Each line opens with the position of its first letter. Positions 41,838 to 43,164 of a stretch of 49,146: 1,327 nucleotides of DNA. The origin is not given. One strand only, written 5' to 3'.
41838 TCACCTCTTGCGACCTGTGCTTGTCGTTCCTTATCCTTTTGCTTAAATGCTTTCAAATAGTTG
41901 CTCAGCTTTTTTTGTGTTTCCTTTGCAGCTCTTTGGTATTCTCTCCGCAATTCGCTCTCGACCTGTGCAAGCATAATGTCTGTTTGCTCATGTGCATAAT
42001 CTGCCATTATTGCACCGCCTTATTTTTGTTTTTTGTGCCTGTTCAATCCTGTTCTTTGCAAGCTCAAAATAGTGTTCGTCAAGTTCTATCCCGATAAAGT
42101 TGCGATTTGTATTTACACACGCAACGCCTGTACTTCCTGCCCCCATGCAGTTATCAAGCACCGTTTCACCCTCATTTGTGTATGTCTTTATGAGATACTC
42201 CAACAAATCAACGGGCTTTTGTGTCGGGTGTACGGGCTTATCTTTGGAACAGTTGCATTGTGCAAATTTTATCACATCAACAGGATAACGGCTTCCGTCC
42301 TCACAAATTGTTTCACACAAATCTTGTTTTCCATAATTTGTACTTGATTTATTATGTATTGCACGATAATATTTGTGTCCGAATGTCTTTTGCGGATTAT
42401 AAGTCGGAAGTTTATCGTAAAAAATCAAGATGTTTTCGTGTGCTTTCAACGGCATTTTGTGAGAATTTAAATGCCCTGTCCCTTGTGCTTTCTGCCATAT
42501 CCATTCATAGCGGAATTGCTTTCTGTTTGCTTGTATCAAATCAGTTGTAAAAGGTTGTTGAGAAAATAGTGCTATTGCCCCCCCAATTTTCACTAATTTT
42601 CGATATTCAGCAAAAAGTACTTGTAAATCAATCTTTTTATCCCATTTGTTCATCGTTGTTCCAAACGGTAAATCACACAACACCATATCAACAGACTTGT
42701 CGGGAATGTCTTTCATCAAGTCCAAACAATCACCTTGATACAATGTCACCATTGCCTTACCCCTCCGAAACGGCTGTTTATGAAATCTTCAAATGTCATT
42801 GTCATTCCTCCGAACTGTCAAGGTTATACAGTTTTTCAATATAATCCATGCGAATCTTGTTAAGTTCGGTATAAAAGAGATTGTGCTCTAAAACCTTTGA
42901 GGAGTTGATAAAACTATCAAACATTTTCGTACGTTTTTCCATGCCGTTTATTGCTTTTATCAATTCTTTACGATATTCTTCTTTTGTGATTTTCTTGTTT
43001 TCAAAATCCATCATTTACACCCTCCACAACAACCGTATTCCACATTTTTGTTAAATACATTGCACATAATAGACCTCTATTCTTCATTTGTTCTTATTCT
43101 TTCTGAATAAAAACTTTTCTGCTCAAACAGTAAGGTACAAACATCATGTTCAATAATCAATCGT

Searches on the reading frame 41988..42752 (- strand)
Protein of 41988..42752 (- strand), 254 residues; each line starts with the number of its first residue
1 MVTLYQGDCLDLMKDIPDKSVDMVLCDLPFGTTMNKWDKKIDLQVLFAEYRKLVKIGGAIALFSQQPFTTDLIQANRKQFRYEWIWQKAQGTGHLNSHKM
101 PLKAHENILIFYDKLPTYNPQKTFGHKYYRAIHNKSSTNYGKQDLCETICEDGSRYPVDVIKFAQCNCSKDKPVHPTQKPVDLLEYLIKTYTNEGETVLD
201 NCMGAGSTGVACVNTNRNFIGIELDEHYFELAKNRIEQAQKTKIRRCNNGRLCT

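Call 60: search_protein_families(library=pfam, proteins=[window:41988-42752:-], max_evalue=0.001)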
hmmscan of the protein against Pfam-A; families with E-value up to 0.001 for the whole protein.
window:41988-42752:- (254 aa): 4 families
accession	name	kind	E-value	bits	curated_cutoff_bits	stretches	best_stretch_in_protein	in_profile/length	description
PF01555.25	N6_N4_Mtase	-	1.6e-29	103.9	26.7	1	21-233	1-220/221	DNA methylase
PF13649.12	Methyltransf_25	-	0.00018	22.6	27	0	198-240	1-45/97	Methyltransferase domain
PF01170.24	UPF0020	-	0.00026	21.2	22.3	0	3-79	106-182/197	RMKL-like, methyltransferase domain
PF13847.12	Methyltransf_31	-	0.0006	19.9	27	0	2-81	56-127/145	Methyltransferase domain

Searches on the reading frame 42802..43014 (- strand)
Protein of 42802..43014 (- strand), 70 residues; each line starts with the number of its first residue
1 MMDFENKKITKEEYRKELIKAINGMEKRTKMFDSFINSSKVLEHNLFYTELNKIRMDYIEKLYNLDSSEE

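Call 60: search_protein_families(library=pfam, proteins=[window:42802-43014:-], max_evalue=0.001)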
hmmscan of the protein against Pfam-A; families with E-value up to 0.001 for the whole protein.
window:42802-43014:- (70 aa): 0 families

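Call 100: search_protein_families(library=ncbifam, proteins=[window:42802-43014:-], max_evalue=1)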
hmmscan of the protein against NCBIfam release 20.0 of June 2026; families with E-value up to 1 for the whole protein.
window:42802-43014:- (70 aa): 1 family
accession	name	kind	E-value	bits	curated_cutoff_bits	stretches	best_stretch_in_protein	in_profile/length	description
NF052505.1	T3SS_eff_CT656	equivalog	0.013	16.1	60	1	2-42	33-72/97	CT656 family putative T3SS effector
